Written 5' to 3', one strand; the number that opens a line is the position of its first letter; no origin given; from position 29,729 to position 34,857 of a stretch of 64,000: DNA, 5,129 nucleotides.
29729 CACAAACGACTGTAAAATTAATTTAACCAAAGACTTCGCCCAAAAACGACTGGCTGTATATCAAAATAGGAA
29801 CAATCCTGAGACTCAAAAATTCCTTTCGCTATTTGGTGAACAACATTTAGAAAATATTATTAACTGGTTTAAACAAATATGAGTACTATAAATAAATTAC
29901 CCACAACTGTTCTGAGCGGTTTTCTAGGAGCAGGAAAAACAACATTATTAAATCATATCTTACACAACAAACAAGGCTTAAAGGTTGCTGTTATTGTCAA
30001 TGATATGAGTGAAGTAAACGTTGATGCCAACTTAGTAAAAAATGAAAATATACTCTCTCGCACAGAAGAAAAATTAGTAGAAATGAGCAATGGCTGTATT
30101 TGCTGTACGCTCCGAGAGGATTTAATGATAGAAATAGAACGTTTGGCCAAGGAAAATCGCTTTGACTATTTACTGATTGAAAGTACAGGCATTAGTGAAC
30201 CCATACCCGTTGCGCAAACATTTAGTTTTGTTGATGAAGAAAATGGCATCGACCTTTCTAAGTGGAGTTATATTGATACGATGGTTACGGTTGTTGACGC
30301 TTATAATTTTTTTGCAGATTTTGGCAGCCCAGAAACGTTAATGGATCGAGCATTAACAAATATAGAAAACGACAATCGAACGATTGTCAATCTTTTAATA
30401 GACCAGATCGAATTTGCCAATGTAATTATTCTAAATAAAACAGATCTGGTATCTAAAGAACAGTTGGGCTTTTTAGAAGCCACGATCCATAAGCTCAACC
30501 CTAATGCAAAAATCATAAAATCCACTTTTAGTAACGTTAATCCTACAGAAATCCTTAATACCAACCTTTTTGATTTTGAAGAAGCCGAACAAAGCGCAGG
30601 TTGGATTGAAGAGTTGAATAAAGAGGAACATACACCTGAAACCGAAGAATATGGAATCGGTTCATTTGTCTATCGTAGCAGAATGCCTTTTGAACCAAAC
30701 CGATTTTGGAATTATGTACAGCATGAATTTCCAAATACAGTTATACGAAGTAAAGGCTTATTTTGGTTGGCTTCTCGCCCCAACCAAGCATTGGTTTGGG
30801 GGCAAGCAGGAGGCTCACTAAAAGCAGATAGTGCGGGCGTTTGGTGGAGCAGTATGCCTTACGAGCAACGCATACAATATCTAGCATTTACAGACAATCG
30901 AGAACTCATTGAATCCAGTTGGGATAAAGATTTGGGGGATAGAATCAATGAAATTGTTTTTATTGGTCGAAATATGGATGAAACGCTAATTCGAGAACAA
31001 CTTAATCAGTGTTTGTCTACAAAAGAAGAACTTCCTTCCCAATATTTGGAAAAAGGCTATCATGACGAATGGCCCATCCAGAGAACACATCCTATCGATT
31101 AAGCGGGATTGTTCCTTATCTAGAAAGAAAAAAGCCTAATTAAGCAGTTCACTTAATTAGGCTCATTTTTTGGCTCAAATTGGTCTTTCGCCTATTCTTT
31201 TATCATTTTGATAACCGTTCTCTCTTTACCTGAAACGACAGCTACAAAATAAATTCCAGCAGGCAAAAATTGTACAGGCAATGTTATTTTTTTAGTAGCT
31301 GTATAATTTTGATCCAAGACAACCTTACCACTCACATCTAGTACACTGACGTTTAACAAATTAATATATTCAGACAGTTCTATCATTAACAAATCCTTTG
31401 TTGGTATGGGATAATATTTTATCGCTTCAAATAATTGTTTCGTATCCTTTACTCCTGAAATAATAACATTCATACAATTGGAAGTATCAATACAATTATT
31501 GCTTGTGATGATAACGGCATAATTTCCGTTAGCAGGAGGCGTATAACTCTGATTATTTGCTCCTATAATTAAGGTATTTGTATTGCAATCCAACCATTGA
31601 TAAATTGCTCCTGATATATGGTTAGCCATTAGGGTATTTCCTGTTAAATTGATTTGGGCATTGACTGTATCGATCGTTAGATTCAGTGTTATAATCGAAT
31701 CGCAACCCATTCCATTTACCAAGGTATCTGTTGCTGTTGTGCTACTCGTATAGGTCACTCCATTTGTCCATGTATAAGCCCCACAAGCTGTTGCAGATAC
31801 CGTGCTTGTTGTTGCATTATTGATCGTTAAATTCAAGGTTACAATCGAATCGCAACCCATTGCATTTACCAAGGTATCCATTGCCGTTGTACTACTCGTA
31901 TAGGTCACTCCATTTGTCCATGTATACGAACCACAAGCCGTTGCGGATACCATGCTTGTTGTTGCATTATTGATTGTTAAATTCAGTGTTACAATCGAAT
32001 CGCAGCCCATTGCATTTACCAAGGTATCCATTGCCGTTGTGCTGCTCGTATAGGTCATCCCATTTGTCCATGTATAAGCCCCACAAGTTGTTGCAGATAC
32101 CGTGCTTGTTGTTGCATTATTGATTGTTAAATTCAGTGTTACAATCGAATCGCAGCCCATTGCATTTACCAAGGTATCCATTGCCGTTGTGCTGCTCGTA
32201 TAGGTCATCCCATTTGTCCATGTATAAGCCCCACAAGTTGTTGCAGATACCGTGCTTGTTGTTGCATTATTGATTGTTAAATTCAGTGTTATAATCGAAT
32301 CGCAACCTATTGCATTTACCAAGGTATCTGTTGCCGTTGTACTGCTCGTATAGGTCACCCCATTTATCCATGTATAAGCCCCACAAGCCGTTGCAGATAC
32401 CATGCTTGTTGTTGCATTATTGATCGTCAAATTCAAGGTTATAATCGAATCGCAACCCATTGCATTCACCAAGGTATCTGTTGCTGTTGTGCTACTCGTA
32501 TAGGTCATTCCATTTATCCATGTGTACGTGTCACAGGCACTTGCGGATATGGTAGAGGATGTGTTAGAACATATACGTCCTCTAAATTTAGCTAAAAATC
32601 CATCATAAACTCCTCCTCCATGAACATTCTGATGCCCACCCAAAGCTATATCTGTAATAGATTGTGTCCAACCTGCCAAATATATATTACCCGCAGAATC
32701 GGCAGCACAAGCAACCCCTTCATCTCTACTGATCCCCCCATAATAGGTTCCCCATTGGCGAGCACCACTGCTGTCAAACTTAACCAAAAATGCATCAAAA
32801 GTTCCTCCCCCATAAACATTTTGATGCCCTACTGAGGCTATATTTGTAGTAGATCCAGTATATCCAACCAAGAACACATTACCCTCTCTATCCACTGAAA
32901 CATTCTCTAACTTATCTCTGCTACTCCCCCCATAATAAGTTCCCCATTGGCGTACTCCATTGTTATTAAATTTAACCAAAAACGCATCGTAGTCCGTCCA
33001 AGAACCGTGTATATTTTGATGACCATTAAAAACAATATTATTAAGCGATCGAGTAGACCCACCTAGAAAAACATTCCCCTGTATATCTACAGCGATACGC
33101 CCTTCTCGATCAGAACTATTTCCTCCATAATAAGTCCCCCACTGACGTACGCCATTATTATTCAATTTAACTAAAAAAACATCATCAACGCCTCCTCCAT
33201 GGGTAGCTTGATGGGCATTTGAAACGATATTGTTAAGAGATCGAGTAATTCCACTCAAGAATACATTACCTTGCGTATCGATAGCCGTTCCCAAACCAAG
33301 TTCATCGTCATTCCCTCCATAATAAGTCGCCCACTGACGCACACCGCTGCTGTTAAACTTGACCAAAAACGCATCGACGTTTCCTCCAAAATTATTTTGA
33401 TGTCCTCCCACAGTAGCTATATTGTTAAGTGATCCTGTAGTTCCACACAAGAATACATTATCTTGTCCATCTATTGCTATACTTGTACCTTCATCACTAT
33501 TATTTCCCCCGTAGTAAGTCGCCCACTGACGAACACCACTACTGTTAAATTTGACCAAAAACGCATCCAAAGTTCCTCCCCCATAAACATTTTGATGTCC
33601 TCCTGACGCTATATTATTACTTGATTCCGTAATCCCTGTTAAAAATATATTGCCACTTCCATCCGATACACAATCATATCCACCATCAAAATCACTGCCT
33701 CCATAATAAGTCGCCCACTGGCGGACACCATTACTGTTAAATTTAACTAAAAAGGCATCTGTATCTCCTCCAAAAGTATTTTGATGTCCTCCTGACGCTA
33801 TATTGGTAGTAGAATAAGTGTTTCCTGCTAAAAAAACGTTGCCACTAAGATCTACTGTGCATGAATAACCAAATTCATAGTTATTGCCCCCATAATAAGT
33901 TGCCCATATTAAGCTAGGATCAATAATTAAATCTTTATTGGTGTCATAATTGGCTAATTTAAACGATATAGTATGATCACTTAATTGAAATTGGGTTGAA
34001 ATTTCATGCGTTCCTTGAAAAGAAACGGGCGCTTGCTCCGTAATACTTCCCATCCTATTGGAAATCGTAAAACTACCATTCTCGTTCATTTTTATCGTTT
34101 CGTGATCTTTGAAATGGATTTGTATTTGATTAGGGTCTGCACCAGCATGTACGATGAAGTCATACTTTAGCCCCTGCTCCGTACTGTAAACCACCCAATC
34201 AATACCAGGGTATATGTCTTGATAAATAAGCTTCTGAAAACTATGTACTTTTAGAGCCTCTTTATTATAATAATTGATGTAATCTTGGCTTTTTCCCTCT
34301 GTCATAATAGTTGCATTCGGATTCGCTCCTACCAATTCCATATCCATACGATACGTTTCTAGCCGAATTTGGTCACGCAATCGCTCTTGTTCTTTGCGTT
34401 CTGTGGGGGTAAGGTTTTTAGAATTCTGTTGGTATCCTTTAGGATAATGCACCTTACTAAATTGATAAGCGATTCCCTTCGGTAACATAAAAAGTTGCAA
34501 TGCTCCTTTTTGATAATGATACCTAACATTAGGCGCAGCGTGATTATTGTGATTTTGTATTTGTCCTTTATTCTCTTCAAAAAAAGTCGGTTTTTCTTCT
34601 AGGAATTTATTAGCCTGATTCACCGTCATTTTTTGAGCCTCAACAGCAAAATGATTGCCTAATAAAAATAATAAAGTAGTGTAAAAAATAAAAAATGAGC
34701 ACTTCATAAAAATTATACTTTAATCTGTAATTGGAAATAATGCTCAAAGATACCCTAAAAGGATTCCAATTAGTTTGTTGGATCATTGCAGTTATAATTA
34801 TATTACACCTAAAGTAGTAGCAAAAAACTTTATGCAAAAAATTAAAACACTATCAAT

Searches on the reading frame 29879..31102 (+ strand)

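Call 42: search_protein_families(library=pfam, proteins=[window:29879-31102:+], max_evalue=0.001)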
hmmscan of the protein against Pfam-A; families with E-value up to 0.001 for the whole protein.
window:29879-31102:+ (407 aa): 3 families
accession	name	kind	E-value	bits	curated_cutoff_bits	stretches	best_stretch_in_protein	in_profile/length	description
PF02492.25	cobW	-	3e-57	193.5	20.7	1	8-213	1-179/180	CobW/HypB/UreG, nucleotide-binding domain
PF07683.19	CobW_C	-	3e-24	85.1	22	1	260-379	1-94/94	Cobalamin synthesis protein cobW C-terminal domain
PF03193.22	RsgA_GTPase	-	5.1e-05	23.6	30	0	8-40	107-138/174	RsgA GTPase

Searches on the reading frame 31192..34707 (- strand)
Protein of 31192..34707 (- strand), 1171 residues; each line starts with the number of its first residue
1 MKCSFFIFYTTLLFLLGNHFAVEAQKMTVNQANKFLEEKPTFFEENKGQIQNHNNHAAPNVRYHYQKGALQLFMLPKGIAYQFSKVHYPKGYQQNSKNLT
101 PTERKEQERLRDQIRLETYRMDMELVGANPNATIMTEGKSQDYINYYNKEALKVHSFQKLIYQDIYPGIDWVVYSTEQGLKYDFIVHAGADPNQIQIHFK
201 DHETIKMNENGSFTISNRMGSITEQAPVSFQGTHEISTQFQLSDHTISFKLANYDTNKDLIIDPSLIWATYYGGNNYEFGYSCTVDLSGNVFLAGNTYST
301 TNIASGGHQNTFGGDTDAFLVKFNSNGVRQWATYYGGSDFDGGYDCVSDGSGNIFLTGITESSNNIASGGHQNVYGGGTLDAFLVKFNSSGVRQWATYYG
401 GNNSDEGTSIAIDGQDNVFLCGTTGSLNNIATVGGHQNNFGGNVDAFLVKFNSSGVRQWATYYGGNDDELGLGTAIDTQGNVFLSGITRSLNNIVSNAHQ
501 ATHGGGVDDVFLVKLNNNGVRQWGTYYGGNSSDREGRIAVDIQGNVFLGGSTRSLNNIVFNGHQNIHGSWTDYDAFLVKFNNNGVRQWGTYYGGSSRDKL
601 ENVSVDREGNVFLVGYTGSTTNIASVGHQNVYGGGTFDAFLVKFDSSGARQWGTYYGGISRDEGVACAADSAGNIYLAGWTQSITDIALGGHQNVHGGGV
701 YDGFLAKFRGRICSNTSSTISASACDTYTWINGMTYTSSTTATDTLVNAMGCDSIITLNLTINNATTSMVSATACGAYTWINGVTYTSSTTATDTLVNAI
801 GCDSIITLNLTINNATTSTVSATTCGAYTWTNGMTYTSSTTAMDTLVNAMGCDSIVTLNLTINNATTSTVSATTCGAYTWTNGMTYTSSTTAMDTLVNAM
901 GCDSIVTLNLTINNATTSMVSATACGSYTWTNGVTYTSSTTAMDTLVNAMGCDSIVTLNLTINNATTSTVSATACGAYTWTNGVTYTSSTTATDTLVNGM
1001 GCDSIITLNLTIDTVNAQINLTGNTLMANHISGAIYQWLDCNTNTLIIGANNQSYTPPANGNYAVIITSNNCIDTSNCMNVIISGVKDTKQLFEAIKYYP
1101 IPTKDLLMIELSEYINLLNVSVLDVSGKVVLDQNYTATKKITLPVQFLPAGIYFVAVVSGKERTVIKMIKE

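Call 83: search_protein_families(library=pfam, proteins=[window:31192-34707:-], max_evalue=0.001)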
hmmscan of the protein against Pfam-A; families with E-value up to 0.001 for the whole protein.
window:31192-34707:- (1171 aa): 3 families
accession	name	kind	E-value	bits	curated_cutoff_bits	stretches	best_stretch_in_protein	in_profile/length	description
PF25778.1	DUF7948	-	4.8e-55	187.3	27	1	43-264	1-213/214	Domain of unknown function (DUF7948)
PF06739.17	SBBP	-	1.9e-25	89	20.5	3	394-428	1-35/38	Beta-propeller repeat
PF18962.6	Por_Secre_tail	-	4.9e-10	40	27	1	1099-1169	2-74/75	Secretion system C-terminal sorting domain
